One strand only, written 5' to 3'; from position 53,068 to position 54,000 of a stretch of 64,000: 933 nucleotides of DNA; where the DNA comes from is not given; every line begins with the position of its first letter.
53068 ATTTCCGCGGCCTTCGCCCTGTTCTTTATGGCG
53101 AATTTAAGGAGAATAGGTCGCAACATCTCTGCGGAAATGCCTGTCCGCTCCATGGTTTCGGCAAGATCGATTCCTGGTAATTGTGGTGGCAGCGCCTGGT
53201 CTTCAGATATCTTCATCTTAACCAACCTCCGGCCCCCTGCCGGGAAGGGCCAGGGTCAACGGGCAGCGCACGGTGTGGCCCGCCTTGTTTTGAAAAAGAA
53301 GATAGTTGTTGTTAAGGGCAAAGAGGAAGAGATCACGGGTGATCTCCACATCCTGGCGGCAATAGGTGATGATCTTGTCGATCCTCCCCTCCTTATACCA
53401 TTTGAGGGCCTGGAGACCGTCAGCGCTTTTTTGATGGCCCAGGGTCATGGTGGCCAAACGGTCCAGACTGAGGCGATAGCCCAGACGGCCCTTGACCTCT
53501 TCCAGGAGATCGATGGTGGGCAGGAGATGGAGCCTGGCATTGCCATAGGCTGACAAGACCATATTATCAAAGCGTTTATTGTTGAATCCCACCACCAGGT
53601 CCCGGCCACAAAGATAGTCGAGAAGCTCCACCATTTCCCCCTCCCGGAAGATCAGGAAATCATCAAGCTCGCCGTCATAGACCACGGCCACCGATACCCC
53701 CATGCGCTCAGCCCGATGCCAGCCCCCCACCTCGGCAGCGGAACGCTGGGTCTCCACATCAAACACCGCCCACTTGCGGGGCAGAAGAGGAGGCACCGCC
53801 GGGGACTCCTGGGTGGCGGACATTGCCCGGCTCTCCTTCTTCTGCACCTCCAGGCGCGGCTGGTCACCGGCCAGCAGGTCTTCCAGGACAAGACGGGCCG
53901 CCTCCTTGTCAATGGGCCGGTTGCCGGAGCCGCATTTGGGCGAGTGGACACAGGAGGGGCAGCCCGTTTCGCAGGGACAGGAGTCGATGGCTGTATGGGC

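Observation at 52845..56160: MrfA-like helicase fused to its exonuclease partner and translationally coupled to an orphan Hpt phosphotransfer protein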

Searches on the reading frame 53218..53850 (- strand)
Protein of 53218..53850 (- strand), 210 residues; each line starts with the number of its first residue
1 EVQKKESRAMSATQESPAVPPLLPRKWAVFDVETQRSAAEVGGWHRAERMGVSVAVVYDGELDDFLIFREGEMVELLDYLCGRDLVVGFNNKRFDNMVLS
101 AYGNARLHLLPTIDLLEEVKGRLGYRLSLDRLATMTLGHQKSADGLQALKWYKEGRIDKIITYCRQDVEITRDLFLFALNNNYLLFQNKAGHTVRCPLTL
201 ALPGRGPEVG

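Call 17: search_protein_families(library=ncbifam, proteins=[window:53218-53850:-], max_evalue=0.01)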
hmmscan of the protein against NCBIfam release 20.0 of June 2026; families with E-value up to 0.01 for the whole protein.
window:53218-53850:- (210 aa): 0 families

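Call 21: search_solved_structures(query=window:53218-53850:-, max_evalue=10, show_alignments=2)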
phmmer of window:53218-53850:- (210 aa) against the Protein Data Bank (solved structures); distinct sequences matched with E-value up to 10: 3.
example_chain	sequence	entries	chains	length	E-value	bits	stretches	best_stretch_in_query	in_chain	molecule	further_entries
9fp6_A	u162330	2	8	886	0.51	12.7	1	156-205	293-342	NRC2a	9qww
8rfh_A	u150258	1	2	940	0.56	12.6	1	156-205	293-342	NRC2a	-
2v6y_B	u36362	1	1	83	1.2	11.5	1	146-176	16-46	AAA FAMILY ATPASE, P60 KATANIN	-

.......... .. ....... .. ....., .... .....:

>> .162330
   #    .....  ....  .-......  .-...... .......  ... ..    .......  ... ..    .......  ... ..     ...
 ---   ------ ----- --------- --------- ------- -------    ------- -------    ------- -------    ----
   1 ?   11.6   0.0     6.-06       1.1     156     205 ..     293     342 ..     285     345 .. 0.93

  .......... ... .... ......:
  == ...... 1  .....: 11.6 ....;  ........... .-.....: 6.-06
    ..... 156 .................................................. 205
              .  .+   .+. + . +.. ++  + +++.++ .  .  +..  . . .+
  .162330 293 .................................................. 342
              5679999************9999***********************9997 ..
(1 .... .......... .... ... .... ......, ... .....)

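Call 28: predict_structure(alignment_id=A2)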
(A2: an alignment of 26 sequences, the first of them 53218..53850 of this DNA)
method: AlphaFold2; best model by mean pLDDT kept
length: 210 residues; sequences in the alignment: 26
mean_pLDDT: 90.9   pTM: 0.86
mean pLDDT of the five models: 90.9, 90.3, 89.6, 89.1, 88.9
residues with pLDDT >= 90: 168; 70-90: 23; 50-70: 15; < 50: 4
segments of 3 or more residues with pLDDT < 50: none
pLDDT, mean of each block of 10 residues (from residue 1): 53 71 95 97 95 98 98 97 96 91 89 94 93 96 94 98 98 97 95 94 72
secondary structure, 60 per line:
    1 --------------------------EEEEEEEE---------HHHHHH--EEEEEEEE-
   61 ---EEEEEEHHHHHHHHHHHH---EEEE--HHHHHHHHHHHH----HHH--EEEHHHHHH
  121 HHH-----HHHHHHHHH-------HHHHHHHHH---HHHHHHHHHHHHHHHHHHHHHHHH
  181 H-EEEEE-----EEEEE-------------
elements in order: E27-34 H44-49 E52-59 E64-69 H70-81 E85-88 H91-102 E112-114 H115-123 H129-137 H145-153 H157-181 E183-187 E193-197

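Call 30: fold_search(model_id=the predicted structure, library=pdb)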
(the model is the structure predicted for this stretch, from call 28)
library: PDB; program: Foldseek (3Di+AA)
matches with E <= 10: 512; with E <= 0.001: 151
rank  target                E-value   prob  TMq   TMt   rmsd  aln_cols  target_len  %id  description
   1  5mdn_A                5.1e-07  1.00  0.56  0.18   4.2       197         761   20  Structure of the family B DNA polymerase from the hyperthermophilic archaeon Pyrobaculum calidifontis (released 2016-12-14)
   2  1tkd_A                1.0e-06  1.00  0.49  0.16   7.0       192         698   16  T7 DNA polymerase ternary complex with 8 oxo guanosine and dCMP at the elongation site (released 2004-08-31)
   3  1tk0_A                1.7e-06  1.00  0.50  0.17   6.9       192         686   15  T7 DNA polymerase ternary complex with 8 oxo guanosine and ddCTP at the insertion site (released 2004-08-31)
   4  1x9s_A                3.2e-06  1.00  0.49  0.17   6.9       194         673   16  T7 DNA polymerase in complex with a primer/template DNA containing a disordered N-2 aminofluorene on the template, cry (released 2004-10-26)
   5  1x9m_A                4.6e-06  1.00  0.49  0.17   6.9       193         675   17  T7 DNA polymerase in complex with an N-2-acetylaminofluorene-adducted DNA (released 2004-10-26)
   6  7b0h_E                4.9e-06  1.00  0.57  0.18   4.8       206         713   13  TgoT_6G12 Ternary complex (released 2021-01-13)
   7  1sl2_A                5.2e-06  1.00  0.49  0.17   6.9       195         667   17  Ternary 5' complex of T7 DNA polymerase with a DNA primer/template containing a cis-syn thymine dimer on the template  (released 2004-07-06)
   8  1tk8_A                5.6e-06  1.00  0.49  0.16   7.1       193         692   16  T7 DNA polymerase ternary complex with 8 oxo guanosine and dAMP at the elongation site (released 2004-08-31)
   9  1t7p_A                5.6e-06  1.00  0.49  0.17   7.1       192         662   16  T7 DNA POLYMERASE COMPLEXED TO DNA PRIMER/TEMPLATE,A NUCLEOSIDE TRIPHOSPHATE, AND ITS PROCESSIVITY FACTOR THIOREDOXIN (released 1998-02-25)
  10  1skw_A                5.6e-06  1.00  0.49  0.17   6.9       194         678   16  Binary 3' complex of T7 DNA polymerase with a DNA primer/template containing a disordered cis-syn thymine dimer on the (released 2004-07-06)
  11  1skr_A                5.9e-06  1.00  0.49  0.17   6.9       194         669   16  T7 DNA Polymerase Complexed To DNA Primer/Template and ddATP (released 2004-07-06)
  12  1sl1_A                6.3e-06  1.00  0.49  0.17   6.9       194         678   16  Binary 5' complex of T7 DNA polymerase with a DNA primer/template containing a cis-syn thymine dimer on the template (released 2004-07-06)
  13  7b0h_F                6.7e-06  1.00  0.57  0.17   4.8       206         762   13  TgoT_6G12 Ternary complex (released 2021-01-13)
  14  1zyq_A                7.2e-06  1.00  0.49  0.17   7.1       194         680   16  T7 DNA polymerase in complex with 8oG and incoming ddATP (released 2005-11-22)
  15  1tk5_A                8.1e-06  1.00  0.45  0.15   9.3       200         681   17  T7 DNA polymerase binary complex with 8 oxo guanosine in the templating strand (released 2004-08-31)
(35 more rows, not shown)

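Call 49: search_protein_representatives(protein=window:53221-53793:-)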
Query: 191 residues. Proteins with E-value up to 0.001 (for the whole library): 2299; up to 1e-10: 1033; up to 1e-30: 221. The best 150 are listed.
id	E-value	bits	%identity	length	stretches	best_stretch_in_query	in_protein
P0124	9.7e-67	240.4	64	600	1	4-186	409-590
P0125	4.0e-66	238.4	62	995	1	4-181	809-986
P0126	1.7e-64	233.0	61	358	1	6-182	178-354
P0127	6.3e-63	228.0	62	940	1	5-179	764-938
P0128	3.0e-60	219.2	60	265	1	8-180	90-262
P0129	1.5e-59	216.9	57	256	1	3-183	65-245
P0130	2.0e-59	216.5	57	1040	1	8-180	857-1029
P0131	6.4e-57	208.4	57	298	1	7-179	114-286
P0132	6.5e-57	208.3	57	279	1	8-179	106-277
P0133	5.6e-55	202.0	56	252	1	8-179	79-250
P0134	1.7e-54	200.4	55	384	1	5-179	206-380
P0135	6.4e-54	198.6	55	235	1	8-179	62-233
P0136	7.2e-54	198.4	56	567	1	8-179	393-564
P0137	8.9e-54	198.1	55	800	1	7-179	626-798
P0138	2.1e-53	196.9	54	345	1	5-179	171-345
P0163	6.1e-45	169.3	48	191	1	5-178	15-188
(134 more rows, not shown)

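Call 64: search_solved_structures(query=A5, max_evalue=10, show_alignments=2)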
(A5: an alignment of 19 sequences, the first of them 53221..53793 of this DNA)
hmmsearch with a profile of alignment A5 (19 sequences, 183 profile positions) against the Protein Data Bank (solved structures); distinct sequences matched with E-value up to 10: 20.
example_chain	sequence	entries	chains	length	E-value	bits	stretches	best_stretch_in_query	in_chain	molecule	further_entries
8jrb_A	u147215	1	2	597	0.028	16.9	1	42-153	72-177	DNA polymerase I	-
1skr_A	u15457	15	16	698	0.078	15.4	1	29-86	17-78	DNA polymerase | DNA-directed DNA polymerase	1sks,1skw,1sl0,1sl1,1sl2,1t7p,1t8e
1zyq_A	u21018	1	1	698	0.078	15.4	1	29-86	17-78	DNA polymerase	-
6n7w_H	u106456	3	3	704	0.092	15.2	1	29-85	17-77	DNA-directed DNA polymerase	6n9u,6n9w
2ajq_A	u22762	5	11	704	0.1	15.1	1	30-85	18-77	T7 DNA polymerase | DNA-directed DNA polymerase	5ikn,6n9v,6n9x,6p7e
6g2j_V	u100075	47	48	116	0.1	15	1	88-155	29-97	NADH dehydrogenase [ubiquinone] 1 alpha subcomplex subunit 5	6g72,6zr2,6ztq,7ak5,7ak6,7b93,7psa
3iay_A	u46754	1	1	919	0.21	14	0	60-100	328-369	DNA polymerase delta catalytic subunit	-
7kc0_A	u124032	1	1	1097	0.32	13.4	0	60-100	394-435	DNA polymerase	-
6p1h_A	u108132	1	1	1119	0.34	13.3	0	60-100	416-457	DNA polymerase delta catalytic subunit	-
7v2c_H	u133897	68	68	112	0.37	13.2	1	88-154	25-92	NADH dehydrogenase [ubiquinone] 1 alpha subcomplex subunit 5 | Complex I subunit B13 | NADH-ubiquinone oxidoreductase 13 kDa-B subunit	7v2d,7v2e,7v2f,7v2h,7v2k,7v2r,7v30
5gpn_Ae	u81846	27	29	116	0.4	13.1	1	88-153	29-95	NADH dehydrogenase [ubiquinone] 1 alpha subcomplex subunit 5 | NADH dehydrogenase [ubiquinone] 1 alpha subcomplex subunit 5 isoform X1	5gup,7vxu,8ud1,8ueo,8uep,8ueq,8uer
5xtb_H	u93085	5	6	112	0.54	12.7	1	88-155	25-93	NADH dehydrogenase [ubiquinone] 1 alpha subcomplex subunit 5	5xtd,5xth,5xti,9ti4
9cwt_H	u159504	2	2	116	0.59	12.6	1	88-155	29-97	NADH dehydrogenase [ubiquinone] 1 alpha subcomplex subunit 5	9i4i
7yrn_A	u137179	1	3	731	0.76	12.2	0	70-108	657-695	Envelope glycoprotein B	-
5but_A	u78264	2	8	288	0.76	12.2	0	24-91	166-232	Ktr system potassium uptake protein A,Ktr system potassium uptake protein A | Ktr system potassium uptake protein A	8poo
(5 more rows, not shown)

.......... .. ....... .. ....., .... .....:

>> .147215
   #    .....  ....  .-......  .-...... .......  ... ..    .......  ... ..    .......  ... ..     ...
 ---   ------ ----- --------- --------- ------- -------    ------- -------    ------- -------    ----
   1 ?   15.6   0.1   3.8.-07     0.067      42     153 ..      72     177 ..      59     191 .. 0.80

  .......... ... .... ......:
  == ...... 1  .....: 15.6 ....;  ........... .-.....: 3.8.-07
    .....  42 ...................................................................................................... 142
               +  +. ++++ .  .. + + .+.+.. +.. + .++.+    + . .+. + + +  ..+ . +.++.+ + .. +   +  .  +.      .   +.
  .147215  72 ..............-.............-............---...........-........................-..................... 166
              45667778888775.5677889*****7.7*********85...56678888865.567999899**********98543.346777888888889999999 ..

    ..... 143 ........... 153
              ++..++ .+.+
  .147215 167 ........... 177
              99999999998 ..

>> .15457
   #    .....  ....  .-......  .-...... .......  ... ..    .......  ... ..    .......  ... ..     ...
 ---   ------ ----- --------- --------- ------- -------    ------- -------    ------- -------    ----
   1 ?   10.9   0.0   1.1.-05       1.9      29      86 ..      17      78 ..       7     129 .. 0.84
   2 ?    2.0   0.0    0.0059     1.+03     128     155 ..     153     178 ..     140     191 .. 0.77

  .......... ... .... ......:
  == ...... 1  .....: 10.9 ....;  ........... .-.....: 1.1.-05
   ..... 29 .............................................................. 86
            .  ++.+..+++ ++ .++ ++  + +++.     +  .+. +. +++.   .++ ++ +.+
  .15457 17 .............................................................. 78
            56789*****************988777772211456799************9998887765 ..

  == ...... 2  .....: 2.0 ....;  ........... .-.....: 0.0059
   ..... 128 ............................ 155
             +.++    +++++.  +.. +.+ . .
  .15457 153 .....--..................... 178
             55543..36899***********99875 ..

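Call 70: find_encoding_contigs(protein=P0163, flank=5000, max_places=3)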
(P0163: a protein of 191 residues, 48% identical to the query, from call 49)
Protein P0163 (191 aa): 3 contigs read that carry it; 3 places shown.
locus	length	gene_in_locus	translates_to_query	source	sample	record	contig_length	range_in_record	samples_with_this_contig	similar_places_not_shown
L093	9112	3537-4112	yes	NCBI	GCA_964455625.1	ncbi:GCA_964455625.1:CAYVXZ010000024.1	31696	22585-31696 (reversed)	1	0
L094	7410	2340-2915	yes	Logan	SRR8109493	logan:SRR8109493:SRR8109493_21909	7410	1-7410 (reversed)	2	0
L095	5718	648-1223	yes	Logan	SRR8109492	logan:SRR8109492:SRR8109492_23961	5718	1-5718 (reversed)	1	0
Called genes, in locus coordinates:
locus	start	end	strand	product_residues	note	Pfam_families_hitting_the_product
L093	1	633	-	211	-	?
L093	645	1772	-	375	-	PF13243:SQHop_cyclase_C (weak)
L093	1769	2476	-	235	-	-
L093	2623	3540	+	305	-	PF09674:DUF2400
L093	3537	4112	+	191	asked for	PF13482:RNase_H_2 (weak), PF10108:DNA_pol_B_exo2 (faint)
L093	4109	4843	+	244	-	PF07722:Peptidase_C26, PF00117:GATase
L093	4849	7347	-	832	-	PF00514:Arm (faint), PF13646:HEAT_2, PF13513:HEAT_EZ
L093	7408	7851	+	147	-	-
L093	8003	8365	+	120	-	-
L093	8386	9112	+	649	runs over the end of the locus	PF00012:HSP70, PF06723:MreB_Mbl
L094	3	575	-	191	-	?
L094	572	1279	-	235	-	-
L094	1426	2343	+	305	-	PF09674:DUF2400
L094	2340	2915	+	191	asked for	PF13482:RNase_H_2 (weak), PF10108:DNA_pol_B_exo2 (faint)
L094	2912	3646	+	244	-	PF07722:Peptidase_C26, PF00117:GATase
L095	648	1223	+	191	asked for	PF13482:RNase_H_2 (weak), PF10108:DNA_pol_B_exo2 (faint)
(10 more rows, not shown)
